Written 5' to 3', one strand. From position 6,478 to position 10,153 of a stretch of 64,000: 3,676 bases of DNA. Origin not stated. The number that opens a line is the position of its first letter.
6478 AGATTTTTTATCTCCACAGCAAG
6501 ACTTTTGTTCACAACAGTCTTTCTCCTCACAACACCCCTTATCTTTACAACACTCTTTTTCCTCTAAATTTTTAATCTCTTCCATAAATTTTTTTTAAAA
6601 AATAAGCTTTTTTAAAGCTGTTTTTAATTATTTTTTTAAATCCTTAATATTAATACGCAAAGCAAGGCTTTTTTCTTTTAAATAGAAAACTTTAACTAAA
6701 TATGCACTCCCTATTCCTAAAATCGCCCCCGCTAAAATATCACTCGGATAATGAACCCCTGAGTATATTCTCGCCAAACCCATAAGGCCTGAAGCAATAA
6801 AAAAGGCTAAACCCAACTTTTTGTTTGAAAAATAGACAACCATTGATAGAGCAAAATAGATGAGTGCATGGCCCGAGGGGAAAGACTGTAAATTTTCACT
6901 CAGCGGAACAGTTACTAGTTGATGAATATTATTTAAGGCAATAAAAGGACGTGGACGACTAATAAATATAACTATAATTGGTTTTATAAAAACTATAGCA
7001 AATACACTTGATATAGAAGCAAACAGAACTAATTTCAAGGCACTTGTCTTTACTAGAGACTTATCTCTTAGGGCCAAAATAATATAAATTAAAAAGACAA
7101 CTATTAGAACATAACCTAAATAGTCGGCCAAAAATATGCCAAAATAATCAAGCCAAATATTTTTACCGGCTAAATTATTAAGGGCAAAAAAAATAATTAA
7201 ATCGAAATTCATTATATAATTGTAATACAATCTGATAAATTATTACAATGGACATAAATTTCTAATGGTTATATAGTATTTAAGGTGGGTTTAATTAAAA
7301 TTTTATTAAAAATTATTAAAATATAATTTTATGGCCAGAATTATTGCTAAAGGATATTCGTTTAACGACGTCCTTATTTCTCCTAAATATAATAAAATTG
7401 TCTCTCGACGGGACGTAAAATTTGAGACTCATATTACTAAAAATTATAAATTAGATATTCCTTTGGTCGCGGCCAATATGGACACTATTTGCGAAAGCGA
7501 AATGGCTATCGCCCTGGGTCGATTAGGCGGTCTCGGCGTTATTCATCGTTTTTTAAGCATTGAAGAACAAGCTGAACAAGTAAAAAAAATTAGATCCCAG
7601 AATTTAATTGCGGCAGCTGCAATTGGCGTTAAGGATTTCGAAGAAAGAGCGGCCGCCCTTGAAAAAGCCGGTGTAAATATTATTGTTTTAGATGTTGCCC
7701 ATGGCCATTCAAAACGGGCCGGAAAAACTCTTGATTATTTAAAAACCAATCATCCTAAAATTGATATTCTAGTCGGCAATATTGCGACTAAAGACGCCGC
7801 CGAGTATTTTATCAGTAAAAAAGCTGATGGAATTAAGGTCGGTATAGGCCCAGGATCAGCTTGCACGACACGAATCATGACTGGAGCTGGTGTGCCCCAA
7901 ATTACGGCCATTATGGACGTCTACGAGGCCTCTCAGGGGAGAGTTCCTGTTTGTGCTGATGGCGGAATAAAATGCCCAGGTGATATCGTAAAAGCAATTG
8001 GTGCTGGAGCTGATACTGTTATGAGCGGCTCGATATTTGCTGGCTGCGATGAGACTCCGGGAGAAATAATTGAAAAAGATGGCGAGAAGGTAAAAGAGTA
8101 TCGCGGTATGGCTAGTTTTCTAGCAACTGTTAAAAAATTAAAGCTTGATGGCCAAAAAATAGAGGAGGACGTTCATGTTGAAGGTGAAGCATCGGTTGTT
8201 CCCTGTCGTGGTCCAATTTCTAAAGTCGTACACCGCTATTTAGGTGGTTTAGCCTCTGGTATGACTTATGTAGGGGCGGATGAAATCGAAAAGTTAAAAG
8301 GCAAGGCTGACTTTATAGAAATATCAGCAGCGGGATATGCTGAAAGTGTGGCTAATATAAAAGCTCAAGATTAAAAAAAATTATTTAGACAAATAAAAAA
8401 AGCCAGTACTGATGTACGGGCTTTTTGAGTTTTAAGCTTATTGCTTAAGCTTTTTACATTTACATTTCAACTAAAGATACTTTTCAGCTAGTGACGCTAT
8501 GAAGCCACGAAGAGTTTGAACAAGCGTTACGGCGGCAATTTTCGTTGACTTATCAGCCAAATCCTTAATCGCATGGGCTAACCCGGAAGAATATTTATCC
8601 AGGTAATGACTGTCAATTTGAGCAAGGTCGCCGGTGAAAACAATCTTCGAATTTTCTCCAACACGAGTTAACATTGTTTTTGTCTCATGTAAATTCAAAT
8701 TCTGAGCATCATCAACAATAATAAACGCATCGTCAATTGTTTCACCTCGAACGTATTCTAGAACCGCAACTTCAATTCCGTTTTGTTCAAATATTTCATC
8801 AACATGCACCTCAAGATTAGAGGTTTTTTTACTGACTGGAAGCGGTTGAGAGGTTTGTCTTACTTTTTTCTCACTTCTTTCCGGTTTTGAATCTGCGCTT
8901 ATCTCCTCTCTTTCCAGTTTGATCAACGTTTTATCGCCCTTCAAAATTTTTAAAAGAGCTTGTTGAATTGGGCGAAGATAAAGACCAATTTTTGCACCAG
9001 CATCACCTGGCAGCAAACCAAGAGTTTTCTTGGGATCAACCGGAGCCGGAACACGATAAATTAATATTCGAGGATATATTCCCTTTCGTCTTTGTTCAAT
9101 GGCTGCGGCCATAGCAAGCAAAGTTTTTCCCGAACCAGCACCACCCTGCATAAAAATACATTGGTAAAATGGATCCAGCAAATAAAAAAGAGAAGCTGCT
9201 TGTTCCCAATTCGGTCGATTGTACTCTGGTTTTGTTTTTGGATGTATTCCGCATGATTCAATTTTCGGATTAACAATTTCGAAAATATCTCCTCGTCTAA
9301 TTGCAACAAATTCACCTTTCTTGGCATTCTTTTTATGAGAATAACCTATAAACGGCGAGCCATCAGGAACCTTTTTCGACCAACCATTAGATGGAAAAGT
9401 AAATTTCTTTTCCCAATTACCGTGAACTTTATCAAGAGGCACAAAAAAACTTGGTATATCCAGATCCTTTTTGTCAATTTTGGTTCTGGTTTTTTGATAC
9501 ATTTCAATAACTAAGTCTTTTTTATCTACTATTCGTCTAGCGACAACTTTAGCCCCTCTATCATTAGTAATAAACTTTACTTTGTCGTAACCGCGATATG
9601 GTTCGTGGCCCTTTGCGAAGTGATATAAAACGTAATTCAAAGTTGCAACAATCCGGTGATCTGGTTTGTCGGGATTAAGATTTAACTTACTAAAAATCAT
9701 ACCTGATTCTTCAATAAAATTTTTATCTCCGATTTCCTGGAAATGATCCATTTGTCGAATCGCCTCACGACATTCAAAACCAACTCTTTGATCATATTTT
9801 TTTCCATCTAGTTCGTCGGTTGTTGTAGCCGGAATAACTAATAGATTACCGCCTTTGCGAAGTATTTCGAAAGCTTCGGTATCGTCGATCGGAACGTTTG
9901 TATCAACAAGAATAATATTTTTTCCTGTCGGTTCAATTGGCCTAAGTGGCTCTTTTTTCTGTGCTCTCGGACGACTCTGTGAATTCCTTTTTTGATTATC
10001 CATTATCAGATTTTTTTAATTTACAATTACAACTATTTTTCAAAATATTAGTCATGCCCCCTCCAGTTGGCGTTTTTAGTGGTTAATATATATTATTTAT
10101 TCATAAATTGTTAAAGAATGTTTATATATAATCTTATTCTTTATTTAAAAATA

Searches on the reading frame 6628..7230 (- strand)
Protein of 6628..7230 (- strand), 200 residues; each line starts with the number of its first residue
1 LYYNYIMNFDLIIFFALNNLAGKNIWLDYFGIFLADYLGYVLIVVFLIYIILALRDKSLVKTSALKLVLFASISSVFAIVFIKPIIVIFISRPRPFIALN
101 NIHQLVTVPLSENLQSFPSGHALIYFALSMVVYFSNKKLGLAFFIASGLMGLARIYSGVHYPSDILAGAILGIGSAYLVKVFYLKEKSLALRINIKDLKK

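Call 69: search_protein_families(library=pfam, proteins=[window:6628-7230:-], max_evalue=0.00001)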
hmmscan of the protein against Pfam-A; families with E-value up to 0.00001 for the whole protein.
window:6628-7230:- (200 aa): 2 families
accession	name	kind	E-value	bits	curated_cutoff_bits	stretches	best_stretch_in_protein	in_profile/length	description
PF01569.27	PAP2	-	4.8e-20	72.1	27.2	1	73-185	6-127/130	PAP2 superfamily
PF14378.12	PAP2_3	-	5.6e-10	39.8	27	1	18-178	19-190/190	PAP2 superfamily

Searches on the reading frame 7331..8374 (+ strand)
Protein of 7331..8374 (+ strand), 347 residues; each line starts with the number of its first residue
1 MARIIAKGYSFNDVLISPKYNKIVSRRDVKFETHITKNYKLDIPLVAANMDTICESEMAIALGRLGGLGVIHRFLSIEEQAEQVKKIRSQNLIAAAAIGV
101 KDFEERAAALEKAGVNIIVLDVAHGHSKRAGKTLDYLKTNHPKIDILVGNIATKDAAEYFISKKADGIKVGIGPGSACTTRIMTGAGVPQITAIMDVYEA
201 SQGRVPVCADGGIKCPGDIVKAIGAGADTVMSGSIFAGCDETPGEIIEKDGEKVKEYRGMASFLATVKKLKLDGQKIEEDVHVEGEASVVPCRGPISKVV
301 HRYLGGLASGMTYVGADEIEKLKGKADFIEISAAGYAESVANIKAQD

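Call 69: search_protein_families(library=pfam, proteins=[window:7331-8374:+], max_evalue=0.00001)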
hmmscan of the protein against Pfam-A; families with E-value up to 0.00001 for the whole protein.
window:7331-8374:+ (347 aa): 3 families
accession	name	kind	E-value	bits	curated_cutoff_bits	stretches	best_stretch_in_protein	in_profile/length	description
PF00478.31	IMPDH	-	5.3e-114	381.2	25.6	1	8-340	1-343/345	IMP dehydrogenase / GMP reductase domain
PF01070.24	FMN_dh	-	1.6e-07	31.2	24.9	1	141-236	216-305/350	FMN-dependent dehydrogenase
PF03060.21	NMO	-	7.3e-07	29.3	28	0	134-249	126-238/331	Nitronate monooxygenase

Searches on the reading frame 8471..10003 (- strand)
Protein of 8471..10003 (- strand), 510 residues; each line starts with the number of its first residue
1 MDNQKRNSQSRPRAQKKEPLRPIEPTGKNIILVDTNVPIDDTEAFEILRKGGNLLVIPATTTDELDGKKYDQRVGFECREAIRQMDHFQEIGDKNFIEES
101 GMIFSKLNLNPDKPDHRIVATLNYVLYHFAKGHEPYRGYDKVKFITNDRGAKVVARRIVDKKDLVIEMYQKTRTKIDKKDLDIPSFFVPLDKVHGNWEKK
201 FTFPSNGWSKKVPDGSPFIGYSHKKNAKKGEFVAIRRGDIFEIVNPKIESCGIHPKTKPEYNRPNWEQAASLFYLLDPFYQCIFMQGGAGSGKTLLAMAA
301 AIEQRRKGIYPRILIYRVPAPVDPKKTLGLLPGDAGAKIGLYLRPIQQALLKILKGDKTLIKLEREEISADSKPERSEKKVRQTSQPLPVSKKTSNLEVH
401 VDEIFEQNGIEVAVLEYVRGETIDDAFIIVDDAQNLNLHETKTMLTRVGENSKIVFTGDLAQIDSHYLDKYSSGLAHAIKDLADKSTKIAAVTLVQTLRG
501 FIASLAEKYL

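Call 69: search_protein_families(library=pfam, proteins=[window:8471-10003:-], max_evalue=0.00001)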
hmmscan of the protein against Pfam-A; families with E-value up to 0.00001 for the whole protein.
window:8471-10003:- (510 aa): 3 families
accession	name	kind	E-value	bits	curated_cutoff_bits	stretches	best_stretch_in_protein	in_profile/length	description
PF02562.22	PhoH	-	1.4e-43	149.2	27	1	279-497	18-191/205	PhoH-like protein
PF13638.12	PIN_4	-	2e-10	41.5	21.9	1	32-156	2-122/132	PIN domain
PF13245.12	AAA_19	-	8.8e-06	26.4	25.1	0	416-464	82-130/134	AAA domain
